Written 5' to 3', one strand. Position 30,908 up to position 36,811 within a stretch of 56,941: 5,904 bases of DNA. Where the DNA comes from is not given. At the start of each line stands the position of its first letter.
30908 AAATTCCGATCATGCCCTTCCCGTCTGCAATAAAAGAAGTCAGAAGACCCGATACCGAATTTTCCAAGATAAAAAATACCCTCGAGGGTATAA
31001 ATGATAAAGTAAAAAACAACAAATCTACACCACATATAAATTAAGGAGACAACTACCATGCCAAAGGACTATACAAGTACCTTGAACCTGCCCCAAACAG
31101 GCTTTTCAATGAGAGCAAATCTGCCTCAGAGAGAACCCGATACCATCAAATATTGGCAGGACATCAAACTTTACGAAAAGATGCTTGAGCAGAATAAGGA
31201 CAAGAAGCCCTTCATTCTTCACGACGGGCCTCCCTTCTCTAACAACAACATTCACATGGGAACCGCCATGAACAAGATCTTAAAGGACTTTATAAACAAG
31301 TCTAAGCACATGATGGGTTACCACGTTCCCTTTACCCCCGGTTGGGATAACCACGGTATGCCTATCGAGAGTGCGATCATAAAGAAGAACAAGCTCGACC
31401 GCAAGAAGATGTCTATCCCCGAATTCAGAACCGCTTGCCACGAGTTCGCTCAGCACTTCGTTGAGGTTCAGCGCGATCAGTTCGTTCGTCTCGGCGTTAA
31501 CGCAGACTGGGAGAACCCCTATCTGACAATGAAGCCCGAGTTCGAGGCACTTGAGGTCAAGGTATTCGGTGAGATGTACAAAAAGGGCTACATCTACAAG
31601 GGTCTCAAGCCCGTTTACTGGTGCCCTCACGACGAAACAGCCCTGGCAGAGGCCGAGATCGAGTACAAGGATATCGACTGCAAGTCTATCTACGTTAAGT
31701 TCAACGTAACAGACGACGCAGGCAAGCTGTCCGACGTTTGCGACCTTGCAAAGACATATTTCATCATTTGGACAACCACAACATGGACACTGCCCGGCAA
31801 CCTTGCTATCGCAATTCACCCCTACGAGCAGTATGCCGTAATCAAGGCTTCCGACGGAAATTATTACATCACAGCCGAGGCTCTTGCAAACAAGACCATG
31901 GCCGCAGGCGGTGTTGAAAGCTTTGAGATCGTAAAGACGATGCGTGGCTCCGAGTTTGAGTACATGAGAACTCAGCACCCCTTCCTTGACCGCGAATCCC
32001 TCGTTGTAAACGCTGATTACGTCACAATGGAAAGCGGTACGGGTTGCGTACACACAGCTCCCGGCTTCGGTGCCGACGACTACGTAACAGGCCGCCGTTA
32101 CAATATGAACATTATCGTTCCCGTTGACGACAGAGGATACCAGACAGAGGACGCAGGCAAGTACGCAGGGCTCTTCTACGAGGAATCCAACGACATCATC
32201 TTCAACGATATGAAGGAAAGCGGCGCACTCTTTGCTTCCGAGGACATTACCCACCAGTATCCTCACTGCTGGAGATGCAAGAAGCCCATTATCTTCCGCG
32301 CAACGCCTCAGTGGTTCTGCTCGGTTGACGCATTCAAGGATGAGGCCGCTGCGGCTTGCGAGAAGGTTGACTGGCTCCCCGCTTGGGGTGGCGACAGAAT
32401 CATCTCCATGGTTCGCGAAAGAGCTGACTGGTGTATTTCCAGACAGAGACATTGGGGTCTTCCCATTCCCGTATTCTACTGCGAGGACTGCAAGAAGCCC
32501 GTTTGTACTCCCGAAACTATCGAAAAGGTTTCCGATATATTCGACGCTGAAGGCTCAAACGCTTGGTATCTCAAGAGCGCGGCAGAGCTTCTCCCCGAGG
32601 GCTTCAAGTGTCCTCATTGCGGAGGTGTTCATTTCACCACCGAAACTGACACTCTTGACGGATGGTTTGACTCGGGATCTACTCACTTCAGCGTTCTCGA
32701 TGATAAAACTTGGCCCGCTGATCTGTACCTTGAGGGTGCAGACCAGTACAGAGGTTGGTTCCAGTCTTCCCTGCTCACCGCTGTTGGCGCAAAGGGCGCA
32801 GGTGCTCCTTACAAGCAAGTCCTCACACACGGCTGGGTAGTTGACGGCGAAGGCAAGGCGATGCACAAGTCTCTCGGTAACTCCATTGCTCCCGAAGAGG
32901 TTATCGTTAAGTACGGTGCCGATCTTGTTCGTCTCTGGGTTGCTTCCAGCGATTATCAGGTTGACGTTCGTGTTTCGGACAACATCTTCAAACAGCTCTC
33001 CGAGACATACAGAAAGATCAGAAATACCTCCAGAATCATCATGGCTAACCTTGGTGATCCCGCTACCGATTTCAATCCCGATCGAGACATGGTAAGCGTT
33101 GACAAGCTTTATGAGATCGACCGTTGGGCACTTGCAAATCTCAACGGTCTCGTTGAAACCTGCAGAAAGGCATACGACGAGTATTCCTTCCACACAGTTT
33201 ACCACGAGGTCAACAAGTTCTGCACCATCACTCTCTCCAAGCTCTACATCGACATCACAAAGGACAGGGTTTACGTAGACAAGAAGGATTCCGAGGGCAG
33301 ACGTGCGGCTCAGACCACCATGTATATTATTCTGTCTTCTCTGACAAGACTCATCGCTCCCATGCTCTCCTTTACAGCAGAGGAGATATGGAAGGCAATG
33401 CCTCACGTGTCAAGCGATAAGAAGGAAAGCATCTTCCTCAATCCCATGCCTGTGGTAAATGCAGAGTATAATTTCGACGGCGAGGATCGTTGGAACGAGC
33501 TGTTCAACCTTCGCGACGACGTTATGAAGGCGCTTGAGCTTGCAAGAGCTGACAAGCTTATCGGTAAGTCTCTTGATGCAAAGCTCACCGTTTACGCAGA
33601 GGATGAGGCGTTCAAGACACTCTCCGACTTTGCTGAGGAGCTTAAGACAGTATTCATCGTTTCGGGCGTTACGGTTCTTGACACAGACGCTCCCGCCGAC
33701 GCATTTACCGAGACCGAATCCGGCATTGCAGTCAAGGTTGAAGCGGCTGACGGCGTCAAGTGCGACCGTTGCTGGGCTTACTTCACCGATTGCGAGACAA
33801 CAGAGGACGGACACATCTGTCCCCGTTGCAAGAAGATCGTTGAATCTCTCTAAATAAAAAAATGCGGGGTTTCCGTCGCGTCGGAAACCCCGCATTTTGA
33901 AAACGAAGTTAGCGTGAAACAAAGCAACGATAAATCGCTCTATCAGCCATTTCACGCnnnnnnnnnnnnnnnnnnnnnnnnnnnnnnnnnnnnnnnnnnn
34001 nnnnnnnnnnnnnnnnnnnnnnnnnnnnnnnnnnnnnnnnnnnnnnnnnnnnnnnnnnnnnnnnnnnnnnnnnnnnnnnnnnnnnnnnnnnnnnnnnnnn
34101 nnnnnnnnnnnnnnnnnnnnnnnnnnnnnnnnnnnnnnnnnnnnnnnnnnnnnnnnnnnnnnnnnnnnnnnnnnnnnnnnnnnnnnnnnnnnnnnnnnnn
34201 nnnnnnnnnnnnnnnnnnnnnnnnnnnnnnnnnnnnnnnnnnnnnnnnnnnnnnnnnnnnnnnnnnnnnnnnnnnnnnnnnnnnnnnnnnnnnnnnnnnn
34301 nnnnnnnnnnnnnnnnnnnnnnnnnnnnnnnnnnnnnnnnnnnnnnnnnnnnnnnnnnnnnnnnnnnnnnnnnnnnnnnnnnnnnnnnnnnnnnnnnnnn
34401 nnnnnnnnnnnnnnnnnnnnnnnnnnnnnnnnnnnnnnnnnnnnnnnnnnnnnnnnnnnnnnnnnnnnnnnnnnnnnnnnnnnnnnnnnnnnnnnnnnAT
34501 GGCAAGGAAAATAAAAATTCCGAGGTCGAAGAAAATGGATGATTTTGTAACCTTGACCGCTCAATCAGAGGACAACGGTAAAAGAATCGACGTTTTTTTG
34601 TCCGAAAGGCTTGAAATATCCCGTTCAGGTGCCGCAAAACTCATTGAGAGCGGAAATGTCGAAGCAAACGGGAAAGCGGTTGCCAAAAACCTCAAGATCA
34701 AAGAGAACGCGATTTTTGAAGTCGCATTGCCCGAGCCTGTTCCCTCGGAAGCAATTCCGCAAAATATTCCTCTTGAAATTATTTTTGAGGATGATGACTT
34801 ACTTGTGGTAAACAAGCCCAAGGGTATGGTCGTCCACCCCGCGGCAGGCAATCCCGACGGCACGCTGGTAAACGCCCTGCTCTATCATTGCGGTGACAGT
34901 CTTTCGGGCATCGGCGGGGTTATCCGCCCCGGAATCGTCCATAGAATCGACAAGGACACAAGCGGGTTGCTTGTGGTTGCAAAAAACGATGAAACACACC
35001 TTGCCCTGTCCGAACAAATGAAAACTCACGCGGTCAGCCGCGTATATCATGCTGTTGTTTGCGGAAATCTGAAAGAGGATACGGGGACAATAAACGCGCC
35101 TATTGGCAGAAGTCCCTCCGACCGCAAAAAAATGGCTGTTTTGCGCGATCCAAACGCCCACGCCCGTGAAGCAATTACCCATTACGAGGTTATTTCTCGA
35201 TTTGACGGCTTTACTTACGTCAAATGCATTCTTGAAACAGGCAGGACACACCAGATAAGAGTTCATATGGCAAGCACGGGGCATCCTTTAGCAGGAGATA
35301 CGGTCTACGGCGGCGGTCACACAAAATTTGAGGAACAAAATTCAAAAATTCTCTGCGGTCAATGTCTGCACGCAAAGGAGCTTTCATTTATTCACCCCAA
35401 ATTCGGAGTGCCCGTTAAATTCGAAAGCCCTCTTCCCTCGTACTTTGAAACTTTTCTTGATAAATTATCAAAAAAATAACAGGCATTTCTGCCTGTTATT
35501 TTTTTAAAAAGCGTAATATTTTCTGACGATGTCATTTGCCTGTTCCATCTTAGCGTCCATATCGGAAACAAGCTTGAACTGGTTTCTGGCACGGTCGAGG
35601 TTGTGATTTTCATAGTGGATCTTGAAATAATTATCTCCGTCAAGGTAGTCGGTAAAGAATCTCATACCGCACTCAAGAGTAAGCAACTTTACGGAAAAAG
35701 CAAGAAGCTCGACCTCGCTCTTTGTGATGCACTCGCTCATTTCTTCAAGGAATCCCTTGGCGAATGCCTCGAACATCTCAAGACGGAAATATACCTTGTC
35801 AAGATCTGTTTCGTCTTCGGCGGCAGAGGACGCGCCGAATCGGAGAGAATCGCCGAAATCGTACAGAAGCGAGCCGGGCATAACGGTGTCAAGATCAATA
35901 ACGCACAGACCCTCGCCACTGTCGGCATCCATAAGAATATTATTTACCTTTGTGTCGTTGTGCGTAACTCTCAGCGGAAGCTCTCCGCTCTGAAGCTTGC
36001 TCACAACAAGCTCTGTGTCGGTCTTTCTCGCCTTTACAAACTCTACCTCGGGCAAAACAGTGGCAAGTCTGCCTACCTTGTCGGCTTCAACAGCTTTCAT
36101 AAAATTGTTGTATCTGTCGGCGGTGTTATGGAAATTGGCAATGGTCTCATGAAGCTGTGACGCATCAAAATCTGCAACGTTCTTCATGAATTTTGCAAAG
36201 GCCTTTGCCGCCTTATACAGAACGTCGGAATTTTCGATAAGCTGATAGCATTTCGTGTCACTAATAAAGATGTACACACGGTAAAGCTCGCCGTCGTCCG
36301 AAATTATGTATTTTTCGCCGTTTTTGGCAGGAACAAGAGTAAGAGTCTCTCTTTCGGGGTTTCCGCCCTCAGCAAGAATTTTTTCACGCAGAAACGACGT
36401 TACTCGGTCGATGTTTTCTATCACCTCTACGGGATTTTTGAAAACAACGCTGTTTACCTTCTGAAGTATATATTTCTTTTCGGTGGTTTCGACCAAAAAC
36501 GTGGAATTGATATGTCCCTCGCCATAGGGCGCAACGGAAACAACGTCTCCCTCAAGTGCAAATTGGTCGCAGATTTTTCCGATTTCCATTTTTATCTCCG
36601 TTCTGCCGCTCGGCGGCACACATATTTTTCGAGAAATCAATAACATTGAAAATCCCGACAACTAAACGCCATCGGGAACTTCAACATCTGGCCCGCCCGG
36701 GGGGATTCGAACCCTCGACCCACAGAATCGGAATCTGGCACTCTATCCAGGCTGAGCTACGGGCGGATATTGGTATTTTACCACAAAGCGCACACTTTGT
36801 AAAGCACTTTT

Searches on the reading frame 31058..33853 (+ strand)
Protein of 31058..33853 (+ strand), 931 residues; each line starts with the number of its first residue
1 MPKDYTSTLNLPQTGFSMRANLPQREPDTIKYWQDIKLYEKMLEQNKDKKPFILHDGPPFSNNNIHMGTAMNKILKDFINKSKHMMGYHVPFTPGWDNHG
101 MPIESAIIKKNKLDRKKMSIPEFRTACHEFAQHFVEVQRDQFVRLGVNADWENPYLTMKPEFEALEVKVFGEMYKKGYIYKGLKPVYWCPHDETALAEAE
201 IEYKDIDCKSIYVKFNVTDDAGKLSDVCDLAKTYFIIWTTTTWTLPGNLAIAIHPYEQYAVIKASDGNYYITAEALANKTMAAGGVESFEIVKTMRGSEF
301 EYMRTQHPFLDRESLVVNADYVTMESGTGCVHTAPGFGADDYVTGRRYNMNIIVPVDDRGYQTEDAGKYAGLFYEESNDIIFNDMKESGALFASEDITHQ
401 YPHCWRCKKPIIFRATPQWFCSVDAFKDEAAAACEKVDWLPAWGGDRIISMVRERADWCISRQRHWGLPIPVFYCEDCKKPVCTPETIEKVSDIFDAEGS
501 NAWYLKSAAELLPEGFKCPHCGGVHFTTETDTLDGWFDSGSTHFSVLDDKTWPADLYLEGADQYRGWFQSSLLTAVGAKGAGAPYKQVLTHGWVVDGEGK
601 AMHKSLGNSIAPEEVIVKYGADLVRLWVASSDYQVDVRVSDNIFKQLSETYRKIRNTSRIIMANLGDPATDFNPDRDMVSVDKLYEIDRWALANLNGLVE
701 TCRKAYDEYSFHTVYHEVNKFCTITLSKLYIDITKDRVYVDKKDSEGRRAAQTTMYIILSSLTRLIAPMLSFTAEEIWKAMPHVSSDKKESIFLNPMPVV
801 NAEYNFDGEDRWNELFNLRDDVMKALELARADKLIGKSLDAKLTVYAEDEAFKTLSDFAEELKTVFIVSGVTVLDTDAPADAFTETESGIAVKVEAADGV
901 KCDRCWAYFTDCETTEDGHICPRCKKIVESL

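Call 45: search_protein_families(library=pfam, proteins=[window:31058-33853:+], max_evalue=0.00001)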
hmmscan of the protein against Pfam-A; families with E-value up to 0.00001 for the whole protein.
window:31058-33853:+ (931 aa): 4 families
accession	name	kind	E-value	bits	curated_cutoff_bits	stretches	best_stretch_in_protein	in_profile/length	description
PF00133.28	tRNA-synt_1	-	1.6e-132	442.7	22.7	1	30-640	3-414/414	tRNA synthetases class I (I, L, M and V)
PF08264.19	Anticodon_1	-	6.2e-36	123.9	25.1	1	688-843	1-146/148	Anticodon-binding domain of tRNA ligase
PF09334.17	tRNA-synt_1g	-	1.3e-21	77.3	20.1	1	59-232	8-166/391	tRNA synthetases class I (M)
PF01406.26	tRNA-synt_1e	-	4e-06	26.8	27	0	583-645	235-297/301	tRNA synthetases class I (C) catalytic domain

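Call 49: find_related_loci(query=window:31058-33853:+, collection=genome_contigs, flank=1000)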
Query window:31058-33853:+ (931 aa) in genome_contigs; peptide patterns used: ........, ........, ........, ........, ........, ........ (x = any residue, [..] = any of these).
598 stretches matched a pattern (row limit reached: there are more); 572 encode a relative of the query (tblastn E <= 1e-3); the best 80 are kept; 80 distinct loci.
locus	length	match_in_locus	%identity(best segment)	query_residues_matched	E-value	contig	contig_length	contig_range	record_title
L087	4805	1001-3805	80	1-931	0e+0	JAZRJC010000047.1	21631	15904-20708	MAG: Eubacteriales bacterium isolate T1900045469_YK20190160.MAGScoT_cleanbin_000061 SGB_7229_k141_3477084, whole genome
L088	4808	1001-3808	80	1-931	0e+0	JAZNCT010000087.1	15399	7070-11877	MAG: Eubacteriales bacterium isolate T1900044730_TS20190196.MAGScoT_cleanbin_000014 SGB_2004_k141_953998, whole genome s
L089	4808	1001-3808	80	1-931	0e+0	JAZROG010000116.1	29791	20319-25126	MAG: Eubacteriales bacterium isolate T1900045394_YK20190084.MAGScoT_cleanbin_000007 SGB_6949_k141_2226817, whole genome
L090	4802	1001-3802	80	3-931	0e+0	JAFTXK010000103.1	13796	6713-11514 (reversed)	MAG: Clostridia bacterium isolate RGIG4237 Roe_deer_Colon-4__c311500, whole genome shotgun sequence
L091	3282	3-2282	92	173-931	0e+0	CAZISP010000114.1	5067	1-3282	MAG TPA_asm: uncultured Lachnospiraceae bacterium isolate SRP315200_co2_624 genome assembly, contig: NODE_30997_length_5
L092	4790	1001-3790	72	1-928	0e+0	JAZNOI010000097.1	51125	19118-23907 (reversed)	MAG: Eubacteriales bacterium isolate T1900044652_TS20190118.MAGScoT_cleanbin_000054 SGB_1440_k141_2563953, whole genome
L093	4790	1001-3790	72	1-929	0e+0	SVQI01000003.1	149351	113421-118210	MAG: Oscillospiraceae bacterium isolate SIG613 NODE_105_length_149351_cov_8.015395, whole genome shotgun sequence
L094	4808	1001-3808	78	1-931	0e+0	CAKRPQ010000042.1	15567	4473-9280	MAG: uncultured Eubacteriales bacterium isolate REFINED_METABAT215_TOP10_CONTIGS_1500_ASSEMBLY_K77_MERGED__Hadza_MoBio_h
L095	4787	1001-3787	71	1-928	0e+0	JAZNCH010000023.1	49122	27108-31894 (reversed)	MAG: Eubacteriales bacterium isolate T1900044736_TS20190202.MAGScoT_cleanbin_000005 SGB_2022_k141_1021682, whole genome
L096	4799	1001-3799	70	1-928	0e+0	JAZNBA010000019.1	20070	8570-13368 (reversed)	MAG: Eubacteriales bacterium isolate T1900044743_TS20190209.MAGScoT_cleanbin_000081 SGB_2092_k141_1099652, whole genome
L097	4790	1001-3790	72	1-928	0e+0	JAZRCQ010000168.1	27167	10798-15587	MAG: Eubacteriales bacterium isolate T1900045512_YK20190206.MAGScoT_cleanbin_000030 SGB_7573_k141_2389452, whole genome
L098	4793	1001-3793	71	1-930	0e+0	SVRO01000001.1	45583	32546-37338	MAG: Oscillospiraceae bacterium isolate SIG645 NODE_18189_length_45583_cov_1.915413, whole genome shotgun sequence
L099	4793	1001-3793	71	1-930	0e+0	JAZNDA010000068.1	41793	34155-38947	MAG: Eubacteriales bacterium isolate T1900044729_TS20190195.MAGScoT_cleanbin_000027 SGB_1991_k141_77398, whole genome sh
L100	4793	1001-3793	71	1-930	0e+0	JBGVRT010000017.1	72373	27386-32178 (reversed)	MAG: Eubacteriales bacterium isolate fecal_MAG_134 fecal_MAG_134_contig_0017, whole genome shotgun sequence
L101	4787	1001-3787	71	1-928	0e+0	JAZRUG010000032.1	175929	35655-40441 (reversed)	MAG: Eubacteriales bacterium isolate T1900045337_YK20190026.MAGScoT_cleanbin_000013 SGB_6621_k141_221967, whole genome s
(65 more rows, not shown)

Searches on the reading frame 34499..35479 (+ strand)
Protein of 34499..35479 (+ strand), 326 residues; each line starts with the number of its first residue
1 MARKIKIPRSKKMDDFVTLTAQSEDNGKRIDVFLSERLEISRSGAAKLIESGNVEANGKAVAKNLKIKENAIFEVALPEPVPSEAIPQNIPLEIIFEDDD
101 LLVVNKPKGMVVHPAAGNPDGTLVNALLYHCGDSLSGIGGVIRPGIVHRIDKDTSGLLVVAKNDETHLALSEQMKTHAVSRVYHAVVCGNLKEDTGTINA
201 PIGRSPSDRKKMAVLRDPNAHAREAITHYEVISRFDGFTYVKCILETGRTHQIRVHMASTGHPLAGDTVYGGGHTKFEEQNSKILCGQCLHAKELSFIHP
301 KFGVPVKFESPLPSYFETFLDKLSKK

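Call 76: search_protein_families(library=pfam, proteins=[window:34499-35479:+], max_evalue=0.00001)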
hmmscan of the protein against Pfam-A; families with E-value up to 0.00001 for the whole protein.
window:34499-35479:+ (326 aa): 2 families
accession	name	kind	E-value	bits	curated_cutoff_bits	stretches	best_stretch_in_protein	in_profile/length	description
PF00849.27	PseudoU_synth_2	-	1.2e-34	120.2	26.8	1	100-259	1-152/152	RNA pseudouridylate synthase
PF01479.30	S4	-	5.3e-06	26.5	22.8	0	29-70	2-45/48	S4 domain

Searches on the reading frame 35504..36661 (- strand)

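Call 76: search_protein_families(library=pfam, proteins=[window:35504-36661:-], max_evalue=0.00001)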
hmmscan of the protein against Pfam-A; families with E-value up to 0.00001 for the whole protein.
window:35504-36661:- (385 aa): 1 family
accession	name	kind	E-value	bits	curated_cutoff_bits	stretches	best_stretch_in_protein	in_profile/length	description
PF01636.29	APH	-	6.4e-16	59.3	23.2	1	43-280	2-216/239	Phosphotransferase enzyme family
